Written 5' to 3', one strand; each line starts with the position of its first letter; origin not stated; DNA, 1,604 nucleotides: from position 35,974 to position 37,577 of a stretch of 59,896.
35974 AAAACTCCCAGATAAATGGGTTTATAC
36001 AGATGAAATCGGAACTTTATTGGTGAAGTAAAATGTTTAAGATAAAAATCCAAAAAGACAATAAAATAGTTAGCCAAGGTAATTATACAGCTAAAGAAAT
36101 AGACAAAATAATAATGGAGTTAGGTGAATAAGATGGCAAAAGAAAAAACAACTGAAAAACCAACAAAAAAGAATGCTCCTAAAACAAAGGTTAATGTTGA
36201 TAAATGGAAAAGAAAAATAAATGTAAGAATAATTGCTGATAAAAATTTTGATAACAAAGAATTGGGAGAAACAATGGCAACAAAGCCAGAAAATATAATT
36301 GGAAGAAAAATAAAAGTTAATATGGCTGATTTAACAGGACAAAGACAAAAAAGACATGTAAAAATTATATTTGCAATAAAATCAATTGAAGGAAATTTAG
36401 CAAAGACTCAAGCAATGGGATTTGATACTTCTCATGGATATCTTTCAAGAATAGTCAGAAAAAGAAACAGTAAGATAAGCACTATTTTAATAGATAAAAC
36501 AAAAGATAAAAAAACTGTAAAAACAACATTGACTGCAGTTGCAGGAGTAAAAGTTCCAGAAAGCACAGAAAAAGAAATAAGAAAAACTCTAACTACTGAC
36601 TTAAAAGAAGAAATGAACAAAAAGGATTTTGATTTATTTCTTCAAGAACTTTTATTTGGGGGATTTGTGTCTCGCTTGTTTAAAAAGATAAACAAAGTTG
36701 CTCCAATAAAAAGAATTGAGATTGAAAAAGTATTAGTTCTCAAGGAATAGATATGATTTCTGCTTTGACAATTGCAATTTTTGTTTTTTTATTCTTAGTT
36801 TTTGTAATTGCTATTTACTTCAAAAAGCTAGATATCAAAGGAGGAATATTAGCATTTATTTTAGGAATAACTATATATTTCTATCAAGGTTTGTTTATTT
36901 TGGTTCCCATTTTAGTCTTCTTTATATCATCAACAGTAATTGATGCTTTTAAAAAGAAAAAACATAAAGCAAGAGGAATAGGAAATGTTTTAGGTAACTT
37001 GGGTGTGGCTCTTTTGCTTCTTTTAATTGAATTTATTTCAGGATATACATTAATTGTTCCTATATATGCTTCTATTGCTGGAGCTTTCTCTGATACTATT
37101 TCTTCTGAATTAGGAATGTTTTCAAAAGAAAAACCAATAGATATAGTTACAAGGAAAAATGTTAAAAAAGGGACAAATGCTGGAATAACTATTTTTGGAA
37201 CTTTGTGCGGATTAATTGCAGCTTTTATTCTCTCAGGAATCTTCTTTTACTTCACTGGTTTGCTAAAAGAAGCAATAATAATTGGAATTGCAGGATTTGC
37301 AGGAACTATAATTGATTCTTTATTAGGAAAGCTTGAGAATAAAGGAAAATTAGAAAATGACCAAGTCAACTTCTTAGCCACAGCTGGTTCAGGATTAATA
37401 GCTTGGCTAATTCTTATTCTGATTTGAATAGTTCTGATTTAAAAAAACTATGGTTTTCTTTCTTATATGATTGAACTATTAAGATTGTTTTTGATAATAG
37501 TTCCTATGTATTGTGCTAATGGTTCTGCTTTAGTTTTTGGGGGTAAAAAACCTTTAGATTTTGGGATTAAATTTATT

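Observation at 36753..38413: Lipid/surface module: DUF92 - CDP-archaeol synthase - mini archaeosortase-like protein, co-transcribed behind rps3ae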

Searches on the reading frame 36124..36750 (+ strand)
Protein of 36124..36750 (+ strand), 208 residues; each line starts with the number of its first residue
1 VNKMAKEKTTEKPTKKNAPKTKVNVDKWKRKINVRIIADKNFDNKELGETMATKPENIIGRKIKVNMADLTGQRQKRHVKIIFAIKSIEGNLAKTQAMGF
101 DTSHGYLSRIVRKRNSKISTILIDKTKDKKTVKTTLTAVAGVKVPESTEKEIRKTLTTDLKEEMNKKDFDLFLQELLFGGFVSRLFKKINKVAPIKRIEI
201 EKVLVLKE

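Call 3: search_protein_families(library=pfam, proteins=[window:36124-36750:+], max_evalue=1)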
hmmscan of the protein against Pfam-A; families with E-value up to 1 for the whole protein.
window:36124-36750:+ (208 aa): 5 families
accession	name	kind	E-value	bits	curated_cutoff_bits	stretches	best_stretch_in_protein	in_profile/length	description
PF01015.23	Ribosomal_S3Ae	-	1.3e-41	142.7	29.3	1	21-207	3-189/191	Ribosomal S3Ae family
PF16972.10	TipE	-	0.055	13.1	26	1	8-105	384-481/486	Na+ channel auxiliary subunit TipE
PF16577.11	UBA_5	-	0.23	12.1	27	1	91-121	19-49/62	UBA domain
PF00647.24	EF1G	-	0.56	10.5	23.3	0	15-31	6-22/107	Elongation factor 1 gamma, conserved domain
PF08890.17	Phage_TAC_5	-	0.85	10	27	1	3-52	45-93/135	Phage XkdN-like tail assembly chaperone protein, TAC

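Call 4: search_protein_families(library=ncbifam, proteins=[window:36124-36750:+], max_evalue=1)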
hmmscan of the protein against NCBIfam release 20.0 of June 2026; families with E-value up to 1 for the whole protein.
window:36124-36750:+ (208 aa): 1 family
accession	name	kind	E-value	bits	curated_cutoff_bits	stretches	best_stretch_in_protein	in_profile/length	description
NF003142.0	PRK04057.1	equivalog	4.8e-47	159.9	198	1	20-207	5-192/210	30S ribosomal protein S3ae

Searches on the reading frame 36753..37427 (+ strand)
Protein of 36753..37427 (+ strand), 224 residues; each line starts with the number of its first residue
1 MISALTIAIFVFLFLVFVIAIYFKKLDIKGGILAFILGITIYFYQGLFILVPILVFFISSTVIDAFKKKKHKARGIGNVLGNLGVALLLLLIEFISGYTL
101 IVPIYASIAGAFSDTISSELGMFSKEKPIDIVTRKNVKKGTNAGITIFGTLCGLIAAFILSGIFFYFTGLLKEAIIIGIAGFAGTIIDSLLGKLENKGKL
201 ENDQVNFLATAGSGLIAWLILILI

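Call 3: search_protein_families(library=pfam, proteins=[window:36753-37427:+], max_evalue=1)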
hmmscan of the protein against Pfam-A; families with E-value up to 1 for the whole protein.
window:36753-37427:+ (224 aa): 4 families
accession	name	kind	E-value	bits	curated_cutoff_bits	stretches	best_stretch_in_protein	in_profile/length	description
PF01940.21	DUF92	-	9.1e-38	130.5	27.5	1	12-211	2-248/251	Integral membrane protein DUF92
PF23600.1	DUF7139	-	0.039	14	30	1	36-90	21-73/150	Domain of unknown function (DUF7139)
PF09071.16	Alpha-amyl_C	-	0.1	12.9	27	1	134-194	4-59/67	Alpha-amylase, C terminal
PF11431.13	Transport_MerF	-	0.69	10.3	24.3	1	48-71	22-45/45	Membrane transport protein MerF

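Call 4: search_protein_families(library=ncbifam, proteins=[window:36753-37427:+], max_evalue=1)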
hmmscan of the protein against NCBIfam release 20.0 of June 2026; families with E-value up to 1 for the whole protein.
window:36753-37427:+ (224 aa): 1 family
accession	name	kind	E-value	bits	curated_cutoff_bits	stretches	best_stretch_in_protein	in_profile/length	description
TIGR00297.1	TIGR00297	hypoth_equivalog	5.5e-33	114.7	205.85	1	6-221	4-234/237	TIGR00297 family protein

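Call 92: search_solved_structures(query=A3, max_evalue=10)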
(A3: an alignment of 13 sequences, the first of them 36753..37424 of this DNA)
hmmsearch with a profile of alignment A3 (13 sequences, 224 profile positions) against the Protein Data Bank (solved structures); distinct sequences matched with E-value up to 10: 4.
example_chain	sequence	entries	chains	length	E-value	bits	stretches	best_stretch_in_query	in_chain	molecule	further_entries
3spg_A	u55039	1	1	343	0.51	13.1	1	151-196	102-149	Inward-rectifier K+ channel Kir2.2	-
3jyc_A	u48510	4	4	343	0.56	13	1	151-195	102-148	Inward-rectifier K+ channel Kir2.2 | ATP-sensitive inward rectifier potassium channel 12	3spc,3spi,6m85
3sph_A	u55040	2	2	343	0.56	13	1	151-195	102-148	Inward-rectifier K+ channel Kir2.2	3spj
5kuk_A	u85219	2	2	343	0.56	13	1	151-195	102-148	ATP-sensitive inward rectifier potassium channel 12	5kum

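Call 101: predict_structure(protein=window:36753-37424:+)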
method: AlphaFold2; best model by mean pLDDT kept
length: 224 residues; sequences in the alignment: 1
mean_pLDDT: 52.3   pTM: 0.29
mean pLDDT of the five models: 52.3, 48.6, 47.1, 46.6, 44.7
residues with pLDDT >= 90: 0; 70-90: 0; 50-70: 146; < 50: 78
segments of 3 or more residues with pLDDT < 50: 40-42, 45-50, 69-74, 91-95, 97-108, 116-140, 219-221
pLDDT, mean of each block of 10 residues (from residue 1): 57 65 57 54 48 52 51 50 53 48 47 50 42 44 52 57 57 53 56 53 53 53 49
secondary structure, 60 per line:
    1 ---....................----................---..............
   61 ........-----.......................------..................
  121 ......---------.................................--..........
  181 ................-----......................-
elements in order: H4-23 H28-43 H47-68 H74-96 H103-126 H136-168 H171-196 H202-223
